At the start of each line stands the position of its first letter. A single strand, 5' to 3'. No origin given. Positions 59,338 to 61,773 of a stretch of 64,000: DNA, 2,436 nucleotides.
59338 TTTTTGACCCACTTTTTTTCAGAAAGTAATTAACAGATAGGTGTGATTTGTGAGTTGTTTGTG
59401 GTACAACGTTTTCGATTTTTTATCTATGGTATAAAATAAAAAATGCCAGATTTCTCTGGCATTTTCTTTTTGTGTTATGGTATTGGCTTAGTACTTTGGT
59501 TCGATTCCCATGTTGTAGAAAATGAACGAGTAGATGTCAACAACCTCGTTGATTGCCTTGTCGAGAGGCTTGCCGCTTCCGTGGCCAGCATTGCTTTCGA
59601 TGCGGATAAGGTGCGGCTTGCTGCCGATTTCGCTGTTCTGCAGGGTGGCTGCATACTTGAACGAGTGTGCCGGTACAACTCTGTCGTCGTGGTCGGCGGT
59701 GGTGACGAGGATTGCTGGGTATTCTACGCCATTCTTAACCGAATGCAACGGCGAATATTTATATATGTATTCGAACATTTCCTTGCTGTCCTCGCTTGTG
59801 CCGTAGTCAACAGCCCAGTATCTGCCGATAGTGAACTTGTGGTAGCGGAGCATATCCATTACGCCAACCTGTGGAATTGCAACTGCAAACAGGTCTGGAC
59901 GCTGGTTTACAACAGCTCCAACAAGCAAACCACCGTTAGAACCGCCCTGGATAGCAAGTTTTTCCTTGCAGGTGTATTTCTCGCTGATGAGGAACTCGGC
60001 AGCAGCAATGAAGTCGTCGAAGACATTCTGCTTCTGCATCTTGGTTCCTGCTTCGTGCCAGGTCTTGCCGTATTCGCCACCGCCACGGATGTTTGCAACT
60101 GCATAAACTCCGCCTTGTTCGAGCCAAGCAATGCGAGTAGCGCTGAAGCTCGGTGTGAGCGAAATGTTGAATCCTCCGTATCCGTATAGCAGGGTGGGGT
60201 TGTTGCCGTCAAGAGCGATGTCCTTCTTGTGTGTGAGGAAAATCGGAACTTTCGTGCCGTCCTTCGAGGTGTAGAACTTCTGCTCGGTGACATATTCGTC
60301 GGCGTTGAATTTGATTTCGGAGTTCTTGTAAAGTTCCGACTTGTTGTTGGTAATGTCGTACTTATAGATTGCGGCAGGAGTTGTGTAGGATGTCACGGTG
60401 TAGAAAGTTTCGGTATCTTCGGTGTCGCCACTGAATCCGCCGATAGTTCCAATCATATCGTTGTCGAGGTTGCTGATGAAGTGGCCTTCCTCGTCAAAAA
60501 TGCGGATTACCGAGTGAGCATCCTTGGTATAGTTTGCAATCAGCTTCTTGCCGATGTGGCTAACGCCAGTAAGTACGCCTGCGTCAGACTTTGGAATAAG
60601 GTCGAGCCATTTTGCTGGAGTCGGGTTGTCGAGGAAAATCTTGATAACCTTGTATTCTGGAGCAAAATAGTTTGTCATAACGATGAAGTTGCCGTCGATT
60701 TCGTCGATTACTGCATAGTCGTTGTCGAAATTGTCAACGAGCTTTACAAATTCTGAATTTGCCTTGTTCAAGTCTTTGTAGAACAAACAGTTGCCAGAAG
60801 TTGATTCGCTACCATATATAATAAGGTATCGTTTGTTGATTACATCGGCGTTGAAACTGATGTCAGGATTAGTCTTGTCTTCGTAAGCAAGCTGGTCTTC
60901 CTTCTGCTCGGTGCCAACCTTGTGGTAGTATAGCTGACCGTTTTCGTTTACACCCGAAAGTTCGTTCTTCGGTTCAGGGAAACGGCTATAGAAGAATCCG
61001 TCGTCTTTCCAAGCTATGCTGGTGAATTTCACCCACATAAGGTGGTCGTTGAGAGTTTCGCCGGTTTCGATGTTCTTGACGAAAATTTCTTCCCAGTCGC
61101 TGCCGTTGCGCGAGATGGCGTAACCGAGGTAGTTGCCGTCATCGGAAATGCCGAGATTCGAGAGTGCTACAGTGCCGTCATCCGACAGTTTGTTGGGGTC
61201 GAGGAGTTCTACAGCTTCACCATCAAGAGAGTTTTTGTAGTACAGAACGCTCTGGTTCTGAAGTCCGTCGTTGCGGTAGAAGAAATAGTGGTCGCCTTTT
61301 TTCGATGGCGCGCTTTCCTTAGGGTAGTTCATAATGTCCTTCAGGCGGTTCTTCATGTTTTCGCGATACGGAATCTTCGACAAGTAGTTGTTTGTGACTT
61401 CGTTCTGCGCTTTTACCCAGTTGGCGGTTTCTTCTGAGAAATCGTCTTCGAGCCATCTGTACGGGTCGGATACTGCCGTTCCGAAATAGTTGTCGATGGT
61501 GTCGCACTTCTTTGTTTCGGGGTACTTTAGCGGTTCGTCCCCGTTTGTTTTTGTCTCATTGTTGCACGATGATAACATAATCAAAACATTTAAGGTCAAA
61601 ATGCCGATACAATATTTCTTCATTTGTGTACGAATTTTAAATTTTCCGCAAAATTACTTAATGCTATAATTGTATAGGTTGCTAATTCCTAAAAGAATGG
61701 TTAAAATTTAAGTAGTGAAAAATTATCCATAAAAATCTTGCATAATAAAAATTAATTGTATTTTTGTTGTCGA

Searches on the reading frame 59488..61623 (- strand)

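Call 18: search_protein_families(library=pfam, proteins=[window:59488-61623:-], max_evalue=0.001)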
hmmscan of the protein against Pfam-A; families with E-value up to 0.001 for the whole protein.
window:59488-61623:- (711 aa): 2 families
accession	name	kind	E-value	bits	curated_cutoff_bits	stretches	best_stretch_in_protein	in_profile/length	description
PF02897.21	Peptidase_S9_N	-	1.6e-114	383.4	24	1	35-434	1-413/414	Prolyl oligopeptidase, N-terminal beta-propeller domain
PF00326.27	Peptidase_S9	-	2.2e-64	217.3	22.6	1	491-706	1-211/213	Prolyl oligopeptidase family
